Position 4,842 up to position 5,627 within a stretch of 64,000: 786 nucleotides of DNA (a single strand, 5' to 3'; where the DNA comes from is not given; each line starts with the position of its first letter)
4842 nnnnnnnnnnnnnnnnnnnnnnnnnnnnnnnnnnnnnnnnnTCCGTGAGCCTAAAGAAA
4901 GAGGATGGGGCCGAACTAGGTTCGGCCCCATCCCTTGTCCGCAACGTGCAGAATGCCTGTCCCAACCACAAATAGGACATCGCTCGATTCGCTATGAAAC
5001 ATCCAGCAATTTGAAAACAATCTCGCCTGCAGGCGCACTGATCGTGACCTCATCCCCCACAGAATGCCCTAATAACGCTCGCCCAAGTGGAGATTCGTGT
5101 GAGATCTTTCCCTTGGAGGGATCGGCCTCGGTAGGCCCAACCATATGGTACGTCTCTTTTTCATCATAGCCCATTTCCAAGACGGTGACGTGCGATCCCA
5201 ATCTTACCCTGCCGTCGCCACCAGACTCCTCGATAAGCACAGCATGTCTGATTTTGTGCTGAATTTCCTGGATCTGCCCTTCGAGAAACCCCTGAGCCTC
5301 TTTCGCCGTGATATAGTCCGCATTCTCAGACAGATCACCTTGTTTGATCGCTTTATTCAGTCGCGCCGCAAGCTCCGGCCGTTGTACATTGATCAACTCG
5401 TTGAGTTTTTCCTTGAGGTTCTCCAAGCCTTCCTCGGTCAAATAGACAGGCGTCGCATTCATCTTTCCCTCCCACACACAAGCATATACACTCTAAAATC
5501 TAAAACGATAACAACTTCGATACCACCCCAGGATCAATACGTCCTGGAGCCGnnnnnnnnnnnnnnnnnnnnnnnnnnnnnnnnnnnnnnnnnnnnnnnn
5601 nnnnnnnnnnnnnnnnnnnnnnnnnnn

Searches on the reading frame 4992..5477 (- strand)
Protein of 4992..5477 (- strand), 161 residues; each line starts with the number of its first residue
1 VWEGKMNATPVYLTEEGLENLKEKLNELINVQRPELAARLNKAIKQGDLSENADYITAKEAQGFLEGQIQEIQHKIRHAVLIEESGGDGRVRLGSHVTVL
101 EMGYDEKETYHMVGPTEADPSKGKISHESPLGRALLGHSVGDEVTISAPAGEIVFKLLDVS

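Call 28: search_protein_families(library=pfam, proteins=[window:4992-5477:-], max_evalue=0.001)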
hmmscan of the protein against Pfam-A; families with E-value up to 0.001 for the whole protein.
window:4992-5477:- (161 aa): 2 families
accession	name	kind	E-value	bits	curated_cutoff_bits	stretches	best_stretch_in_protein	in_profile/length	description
PF01272.25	GreA_GreB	-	2.5e-26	91.9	26.9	1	88-161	3-76/77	Transcription elongation factor, GreA/GreB, C-term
PF03449.20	GreA_GreB_N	-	2.6e-24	85.6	24.5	1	11-80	1-70/71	Transcription elongation factor, N-terminal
